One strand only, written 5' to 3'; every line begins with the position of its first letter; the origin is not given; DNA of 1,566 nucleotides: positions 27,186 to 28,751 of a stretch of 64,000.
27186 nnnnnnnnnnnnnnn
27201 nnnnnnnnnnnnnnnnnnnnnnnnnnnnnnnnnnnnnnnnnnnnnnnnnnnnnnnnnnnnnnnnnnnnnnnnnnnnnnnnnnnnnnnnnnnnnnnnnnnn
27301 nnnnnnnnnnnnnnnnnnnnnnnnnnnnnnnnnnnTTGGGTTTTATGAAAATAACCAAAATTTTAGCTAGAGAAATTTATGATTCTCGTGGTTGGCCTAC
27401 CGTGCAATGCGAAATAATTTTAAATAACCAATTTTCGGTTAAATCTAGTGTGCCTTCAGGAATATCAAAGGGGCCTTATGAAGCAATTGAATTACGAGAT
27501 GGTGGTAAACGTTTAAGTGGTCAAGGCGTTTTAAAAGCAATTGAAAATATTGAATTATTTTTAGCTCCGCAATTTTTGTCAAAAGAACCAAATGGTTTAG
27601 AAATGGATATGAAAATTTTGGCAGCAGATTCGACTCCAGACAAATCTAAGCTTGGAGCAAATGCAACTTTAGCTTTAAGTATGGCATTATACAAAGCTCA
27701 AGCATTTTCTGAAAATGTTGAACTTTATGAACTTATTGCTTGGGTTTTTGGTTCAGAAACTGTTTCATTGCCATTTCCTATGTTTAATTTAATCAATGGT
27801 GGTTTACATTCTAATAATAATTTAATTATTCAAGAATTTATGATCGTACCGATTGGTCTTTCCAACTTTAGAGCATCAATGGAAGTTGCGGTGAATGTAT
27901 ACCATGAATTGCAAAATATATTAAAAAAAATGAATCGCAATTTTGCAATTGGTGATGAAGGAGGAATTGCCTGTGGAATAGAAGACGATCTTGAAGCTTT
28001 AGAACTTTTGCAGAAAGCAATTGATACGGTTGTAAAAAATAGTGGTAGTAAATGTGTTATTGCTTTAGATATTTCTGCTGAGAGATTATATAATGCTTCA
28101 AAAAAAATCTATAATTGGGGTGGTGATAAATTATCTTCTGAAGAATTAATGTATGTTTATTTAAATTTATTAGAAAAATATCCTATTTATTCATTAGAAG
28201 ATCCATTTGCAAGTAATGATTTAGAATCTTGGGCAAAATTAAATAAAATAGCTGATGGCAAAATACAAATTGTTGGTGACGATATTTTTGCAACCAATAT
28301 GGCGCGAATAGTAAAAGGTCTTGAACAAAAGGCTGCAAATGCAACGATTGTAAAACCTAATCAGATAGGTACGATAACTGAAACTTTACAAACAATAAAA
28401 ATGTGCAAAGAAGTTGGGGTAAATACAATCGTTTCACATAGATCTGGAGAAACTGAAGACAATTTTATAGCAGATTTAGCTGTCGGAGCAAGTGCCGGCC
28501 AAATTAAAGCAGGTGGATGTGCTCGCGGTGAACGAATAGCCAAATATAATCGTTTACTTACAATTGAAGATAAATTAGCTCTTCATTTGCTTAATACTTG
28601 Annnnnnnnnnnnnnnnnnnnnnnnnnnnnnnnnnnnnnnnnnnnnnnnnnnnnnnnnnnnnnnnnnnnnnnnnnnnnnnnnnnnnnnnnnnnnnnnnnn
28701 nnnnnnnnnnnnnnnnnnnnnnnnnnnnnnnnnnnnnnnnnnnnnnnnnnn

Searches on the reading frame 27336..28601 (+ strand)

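Call 5: search_protein_families(library=pfam, proteins=[window:27336-28601:+], max_evalue=0.01)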
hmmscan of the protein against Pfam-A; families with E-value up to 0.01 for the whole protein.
window:27336-28601:+ (421 aa): 4 families
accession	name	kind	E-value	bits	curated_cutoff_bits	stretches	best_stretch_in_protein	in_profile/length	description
PF00113.28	Enolase_C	-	3.9e-94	315.7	21.5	1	143-415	2-282/296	Enolase, C-terminal TIM barrel domain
PF03952.21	Enolase_N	-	1.4e-36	126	35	1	6-134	1-131/131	Enolase, N-terminal domain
PF13378.12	MR_MLE_C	-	4.6e-08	33.5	29.4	1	276-388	64-172/219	Enolase C-terminal domain-like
PF07476.17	MAAL_C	-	0.00066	19.4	27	1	304-375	134-204/249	Methylaspartate ammonia-lyase C-terminus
